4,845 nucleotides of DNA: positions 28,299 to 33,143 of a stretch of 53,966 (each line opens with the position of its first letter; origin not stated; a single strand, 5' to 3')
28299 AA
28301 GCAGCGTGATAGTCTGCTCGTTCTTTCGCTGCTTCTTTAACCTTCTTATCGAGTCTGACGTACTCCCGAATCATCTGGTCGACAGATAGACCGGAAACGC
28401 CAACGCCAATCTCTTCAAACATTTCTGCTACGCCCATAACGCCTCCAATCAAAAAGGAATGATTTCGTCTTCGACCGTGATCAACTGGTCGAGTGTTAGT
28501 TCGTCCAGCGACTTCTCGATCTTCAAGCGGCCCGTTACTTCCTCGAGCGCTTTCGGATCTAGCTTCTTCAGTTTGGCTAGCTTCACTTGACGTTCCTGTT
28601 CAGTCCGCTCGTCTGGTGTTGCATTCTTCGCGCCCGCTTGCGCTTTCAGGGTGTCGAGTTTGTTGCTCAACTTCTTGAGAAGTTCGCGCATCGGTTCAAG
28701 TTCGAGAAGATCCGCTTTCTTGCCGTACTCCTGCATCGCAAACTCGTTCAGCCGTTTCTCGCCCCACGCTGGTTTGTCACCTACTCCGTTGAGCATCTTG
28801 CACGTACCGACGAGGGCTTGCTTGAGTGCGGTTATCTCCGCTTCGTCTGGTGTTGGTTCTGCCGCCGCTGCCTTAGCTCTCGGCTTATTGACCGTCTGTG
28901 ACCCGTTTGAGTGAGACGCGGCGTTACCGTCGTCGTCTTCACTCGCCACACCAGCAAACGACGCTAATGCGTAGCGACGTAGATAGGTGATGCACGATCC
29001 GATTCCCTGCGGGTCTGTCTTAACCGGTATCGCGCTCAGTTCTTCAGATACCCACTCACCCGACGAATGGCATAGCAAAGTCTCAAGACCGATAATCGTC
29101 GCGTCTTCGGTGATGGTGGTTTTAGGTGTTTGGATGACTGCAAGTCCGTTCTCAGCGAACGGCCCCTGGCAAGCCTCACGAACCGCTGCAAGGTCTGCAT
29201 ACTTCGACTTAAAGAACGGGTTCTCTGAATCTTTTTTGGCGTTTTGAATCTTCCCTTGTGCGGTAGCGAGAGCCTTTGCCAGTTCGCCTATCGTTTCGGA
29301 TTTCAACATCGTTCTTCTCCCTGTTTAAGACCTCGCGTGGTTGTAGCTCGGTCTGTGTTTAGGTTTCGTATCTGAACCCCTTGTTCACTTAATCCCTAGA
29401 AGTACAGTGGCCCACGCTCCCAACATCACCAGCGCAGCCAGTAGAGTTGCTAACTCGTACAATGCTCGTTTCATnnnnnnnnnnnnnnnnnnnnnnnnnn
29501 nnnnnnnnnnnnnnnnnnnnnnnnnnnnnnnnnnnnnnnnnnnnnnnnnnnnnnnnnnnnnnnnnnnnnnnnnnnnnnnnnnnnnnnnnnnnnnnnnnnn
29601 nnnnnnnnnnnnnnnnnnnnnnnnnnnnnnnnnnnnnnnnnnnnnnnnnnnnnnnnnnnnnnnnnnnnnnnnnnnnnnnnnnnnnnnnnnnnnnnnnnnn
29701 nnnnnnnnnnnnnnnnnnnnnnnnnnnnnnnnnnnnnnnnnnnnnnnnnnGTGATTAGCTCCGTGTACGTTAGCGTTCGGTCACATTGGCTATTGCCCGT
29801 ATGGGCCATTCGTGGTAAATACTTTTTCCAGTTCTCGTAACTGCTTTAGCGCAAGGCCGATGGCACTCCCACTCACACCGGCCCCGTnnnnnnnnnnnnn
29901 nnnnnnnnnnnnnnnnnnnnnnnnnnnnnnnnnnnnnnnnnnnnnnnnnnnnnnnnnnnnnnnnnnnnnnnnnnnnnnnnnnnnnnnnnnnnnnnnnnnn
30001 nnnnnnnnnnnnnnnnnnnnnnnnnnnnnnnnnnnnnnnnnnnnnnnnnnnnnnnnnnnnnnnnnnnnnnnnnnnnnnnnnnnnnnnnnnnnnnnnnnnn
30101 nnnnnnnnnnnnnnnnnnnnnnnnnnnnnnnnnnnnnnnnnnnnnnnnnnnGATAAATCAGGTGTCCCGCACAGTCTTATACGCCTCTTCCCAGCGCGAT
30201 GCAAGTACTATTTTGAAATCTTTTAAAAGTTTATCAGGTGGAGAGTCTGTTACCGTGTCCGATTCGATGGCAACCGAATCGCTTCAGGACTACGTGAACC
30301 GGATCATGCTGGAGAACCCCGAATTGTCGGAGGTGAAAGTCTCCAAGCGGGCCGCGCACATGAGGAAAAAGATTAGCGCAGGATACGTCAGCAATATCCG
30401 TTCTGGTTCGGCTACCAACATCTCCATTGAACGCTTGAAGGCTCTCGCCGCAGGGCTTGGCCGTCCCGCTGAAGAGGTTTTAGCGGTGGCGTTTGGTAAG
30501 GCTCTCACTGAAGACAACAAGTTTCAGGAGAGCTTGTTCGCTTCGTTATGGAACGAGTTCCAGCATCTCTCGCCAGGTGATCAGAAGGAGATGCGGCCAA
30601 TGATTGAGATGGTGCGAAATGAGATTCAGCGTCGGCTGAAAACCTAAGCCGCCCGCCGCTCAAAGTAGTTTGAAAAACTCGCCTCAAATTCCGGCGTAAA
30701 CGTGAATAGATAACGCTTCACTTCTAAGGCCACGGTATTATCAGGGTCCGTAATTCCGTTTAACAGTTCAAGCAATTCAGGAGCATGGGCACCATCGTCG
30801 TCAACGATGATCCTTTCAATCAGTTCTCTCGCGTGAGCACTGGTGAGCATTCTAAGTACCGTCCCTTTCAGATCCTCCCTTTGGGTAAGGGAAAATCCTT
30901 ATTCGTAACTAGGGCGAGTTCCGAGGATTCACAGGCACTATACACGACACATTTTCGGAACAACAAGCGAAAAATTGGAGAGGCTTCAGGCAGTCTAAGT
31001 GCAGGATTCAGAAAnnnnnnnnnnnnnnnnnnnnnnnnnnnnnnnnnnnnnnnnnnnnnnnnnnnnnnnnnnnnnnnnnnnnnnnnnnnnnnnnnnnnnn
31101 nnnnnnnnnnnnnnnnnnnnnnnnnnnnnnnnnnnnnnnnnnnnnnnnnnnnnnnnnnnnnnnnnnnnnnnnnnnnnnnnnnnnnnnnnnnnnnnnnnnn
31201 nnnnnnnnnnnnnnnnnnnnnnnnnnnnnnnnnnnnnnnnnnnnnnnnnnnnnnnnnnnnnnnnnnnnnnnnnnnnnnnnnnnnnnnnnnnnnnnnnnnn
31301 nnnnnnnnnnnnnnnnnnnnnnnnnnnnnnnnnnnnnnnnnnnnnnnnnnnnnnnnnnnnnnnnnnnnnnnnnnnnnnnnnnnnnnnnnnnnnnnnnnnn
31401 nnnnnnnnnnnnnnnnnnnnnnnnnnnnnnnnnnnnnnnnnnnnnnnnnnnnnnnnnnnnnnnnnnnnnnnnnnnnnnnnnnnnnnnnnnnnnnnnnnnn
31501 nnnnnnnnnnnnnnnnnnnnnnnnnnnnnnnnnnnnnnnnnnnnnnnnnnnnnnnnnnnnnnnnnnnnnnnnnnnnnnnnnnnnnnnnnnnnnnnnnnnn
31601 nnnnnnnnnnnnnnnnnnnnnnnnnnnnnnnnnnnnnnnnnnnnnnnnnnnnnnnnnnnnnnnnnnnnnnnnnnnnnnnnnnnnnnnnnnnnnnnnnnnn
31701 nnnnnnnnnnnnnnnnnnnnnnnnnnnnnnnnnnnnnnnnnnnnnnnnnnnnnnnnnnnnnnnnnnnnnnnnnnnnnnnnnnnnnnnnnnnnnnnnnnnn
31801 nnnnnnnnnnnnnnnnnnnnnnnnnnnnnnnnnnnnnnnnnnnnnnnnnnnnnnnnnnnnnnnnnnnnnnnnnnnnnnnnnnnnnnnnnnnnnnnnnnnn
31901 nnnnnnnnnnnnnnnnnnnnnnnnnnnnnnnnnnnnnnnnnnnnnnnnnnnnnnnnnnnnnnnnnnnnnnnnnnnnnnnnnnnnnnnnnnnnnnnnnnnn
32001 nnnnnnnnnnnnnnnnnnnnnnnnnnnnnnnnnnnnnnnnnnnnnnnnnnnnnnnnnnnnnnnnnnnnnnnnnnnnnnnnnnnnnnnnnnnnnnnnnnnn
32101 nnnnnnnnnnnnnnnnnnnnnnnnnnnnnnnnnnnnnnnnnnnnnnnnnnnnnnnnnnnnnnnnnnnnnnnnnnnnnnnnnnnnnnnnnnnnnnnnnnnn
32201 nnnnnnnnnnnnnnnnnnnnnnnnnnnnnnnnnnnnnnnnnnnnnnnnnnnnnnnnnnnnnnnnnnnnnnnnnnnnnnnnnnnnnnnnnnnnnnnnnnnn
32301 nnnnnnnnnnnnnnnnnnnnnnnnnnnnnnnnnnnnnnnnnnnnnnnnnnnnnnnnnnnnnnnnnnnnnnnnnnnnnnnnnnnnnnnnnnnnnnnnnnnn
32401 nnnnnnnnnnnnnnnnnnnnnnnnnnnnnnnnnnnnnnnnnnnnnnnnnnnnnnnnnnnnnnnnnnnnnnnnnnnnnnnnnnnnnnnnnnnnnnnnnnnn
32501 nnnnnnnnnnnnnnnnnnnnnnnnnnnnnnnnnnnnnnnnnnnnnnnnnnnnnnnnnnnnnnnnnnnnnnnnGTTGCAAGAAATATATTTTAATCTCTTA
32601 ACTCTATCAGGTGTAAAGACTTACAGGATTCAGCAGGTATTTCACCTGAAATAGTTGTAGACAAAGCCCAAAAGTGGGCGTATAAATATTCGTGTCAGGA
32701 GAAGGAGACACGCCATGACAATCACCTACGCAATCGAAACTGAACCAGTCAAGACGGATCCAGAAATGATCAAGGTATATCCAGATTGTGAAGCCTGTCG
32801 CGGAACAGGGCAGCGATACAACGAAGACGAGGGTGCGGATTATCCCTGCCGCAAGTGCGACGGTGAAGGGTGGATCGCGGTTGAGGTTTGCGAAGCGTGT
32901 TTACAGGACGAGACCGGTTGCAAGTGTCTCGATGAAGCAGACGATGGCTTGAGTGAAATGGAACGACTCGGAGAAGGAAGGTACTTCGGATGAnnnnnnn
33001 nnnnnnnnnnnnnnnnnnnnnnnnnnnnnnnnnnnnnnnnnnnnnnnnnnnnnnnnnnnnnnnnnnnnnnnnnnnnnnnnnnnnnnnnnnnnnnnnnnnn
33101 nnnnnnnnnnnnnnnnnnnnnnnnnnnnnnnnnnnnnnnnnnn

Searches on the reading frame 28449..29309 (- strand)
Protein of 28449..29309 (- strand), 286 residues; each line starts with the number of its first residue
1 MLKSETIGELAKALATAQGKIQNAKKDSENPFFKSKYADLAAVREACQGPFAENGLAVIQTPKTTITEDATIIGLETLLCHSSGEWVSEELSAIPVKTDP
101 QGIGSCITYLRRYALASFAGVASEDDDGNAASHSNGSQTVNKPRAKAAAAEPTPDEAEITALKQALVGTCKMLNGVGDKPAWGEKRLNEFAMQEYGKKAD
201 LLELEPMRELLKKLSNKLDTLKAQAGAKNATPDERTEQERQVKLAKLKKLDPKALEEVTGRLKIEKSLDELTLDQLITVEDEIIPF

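Call 10: search_protein_families(library=pfam, proteins=[window:28449-29309:-], max_evalue=0.001)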
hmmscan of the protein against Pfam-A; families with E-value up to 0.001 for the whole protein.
window:28449-29309:- (286 aa): 1 family
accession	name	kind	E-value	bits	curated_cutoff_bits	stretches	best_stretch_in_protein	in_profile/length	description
PF04404.17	ERF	-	2.2e-27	96.3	25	1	11-145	2-142/153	ERF superfamily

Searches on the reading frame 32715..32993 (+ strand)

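Call 87: search_protein_families(library=ncbifam, proteins=[window:32715-32993:+], max_evalue=0.05)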
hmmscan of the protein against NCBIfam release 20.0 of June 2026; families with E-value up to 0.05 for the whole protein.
window:32715-32993:+ (92 aa): 3 families
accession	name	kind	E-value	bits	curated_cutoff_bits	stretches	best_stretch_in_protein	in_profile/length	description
NF058604.1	RtpA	equivalog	0.0012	18.9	65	1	24-55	11-36/50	anti-TRAP protein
TIGR02349.1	DnaJ_bact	equivalog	0.0079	15.6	377.2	1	24-63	162-207/354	molecular chaperone DnaJ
NF008035.0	PRK10767.1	subfamily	0.045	12.8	338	0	24-62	143-200/374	molecular chaperone DnaJ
